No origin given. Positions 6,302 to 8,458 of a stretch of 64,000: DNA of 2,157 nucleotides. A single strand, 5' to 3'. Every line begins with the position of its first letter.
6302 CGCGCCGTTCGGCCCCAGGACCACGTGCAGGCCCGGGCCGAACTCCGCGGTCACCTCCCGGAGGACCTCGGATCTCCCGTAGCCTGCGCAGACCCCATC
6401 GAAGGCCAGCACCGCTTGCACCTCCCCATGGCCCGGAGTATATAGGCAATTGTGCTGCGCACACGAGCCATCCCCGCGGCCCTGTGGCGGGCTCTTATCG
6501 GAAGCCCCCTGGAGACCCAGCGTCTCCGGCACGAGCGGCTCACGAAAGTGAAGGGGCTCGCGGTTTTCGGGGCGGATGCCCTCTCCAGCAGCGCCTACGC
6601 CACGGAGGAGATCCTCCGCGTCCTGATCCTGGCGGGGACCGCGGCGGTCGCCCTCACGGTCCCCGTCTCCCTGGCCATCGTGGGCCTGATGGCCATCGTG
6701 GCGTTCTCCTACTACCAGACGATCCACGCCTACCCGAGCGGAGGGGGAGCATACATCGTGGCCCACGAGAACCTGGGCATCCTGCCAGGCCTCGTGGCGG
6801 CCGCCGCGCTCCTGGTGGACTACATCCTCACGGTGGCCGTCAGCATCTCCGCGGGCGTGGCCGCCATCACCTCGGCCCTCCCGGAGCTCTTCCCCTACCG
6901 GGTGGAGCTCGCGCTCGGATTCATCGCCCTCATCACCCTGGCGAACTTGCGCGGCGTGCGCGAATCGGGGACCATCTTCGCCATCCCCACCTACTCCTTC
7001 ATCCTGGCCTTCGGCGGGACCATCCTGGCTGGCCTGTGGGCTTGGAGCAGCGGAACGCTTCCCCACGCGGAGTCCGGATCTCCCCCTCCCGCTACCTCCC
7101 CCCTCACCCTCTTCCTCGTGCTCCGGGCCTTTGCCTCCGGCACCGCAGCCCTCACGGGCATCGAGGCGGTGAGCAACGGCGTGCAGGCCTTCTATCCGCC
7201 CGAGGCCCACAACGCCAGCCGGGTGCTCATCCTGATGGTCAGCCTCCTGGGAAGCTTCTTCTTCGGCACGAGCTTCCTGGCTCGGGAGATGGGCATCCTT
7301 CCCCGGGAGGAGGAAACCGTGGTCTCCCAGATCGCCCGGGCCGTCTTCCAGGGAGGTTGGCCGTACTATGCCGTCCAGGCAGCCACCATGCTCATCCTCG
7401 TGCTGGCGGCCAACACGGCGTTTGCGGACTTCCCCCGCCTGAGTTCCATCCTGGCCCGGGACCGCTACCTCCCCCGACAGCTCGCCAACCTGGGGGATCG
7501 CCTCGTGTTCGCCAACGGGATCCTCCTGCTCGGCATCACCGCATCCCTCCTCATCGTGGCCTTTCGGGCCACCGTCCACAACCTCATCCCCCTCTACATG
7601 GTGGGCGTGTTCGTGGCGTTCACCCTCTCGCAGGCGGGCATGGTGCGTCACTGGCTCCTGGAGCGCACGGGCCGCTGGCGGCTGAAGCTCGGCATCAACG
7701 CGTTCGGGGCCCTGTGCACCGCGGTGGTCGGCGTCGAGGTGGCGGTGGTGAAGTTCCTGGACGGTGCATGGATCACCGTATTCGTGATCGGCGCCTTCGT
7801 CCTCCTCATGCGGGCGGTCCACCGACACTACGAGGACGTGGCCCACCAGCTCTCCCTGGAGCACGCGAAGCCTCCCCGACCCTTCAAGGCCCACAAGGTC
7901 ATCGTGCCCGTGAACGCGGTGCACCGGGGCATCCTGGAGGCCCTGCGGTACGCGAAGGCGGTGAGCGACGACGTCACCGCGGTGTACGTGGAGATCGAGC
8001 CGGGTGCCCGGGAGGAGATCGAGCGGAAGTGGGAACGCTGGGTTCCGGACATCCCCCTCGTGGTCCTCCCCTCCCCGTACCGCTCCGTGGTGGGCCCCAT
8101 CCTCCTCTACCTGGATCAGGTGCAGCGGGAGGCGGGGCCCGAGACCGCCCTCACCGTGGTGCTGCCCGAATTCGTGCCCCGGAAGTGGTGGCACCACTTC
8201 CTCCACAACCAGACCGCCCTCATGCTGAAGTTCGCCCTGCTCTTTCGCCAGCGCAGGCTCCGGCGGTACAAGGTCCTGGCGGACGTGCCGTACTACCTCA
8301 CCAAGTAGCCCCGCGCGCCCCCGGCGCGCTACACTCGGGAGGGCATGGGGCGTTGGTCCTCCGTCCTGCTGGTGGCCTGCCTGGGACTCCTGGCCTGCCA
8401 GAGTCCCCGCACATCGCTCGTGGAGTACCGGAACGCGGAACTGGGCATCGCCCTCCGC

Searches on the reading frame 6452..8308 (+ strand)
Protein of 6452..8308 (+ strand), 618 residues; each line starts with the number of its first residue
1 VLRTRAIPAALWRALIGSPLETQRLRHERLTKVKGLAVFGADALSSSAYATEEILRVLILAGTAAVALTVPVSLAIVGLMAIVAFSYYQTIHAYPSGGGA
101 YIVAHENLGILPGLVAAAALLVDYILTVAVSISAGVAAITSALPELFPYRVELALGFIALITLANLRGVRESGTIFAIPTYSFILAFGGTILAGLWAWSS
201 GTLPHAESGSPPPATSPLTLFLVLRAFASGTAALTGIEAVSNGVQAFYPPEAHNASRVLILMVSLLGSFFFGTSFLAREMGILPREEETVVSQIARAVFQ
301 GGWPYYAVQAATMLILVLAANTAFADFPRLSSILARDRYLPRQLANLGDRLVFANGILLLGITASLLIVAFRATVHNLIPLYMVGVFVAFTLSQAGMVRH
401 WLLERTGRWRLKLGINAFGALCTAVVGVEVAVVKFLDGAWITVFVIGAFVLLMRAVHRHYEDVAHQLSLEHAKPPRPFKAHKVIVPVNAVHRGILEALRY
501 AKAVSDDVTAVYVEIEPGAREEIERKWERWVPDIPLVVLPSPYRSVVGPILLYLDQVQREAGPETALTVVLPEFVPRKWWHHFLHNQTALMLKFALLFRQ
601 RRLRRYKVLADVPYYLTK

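Call 65: search_protein_families(library=pfam, proteins=[window:6452-8308:+], max_evalue=0.00001)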
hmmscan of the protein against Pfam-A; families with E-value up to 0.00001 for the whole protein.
window:6452-8308:+ (618 aa): 1 family
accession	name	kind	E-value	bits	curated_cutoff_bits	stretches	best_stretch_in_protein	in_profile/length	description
PF13520.12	AA_permease_2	-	3.7e-29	102.4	27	1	53-426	13-400/427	Amino acid permease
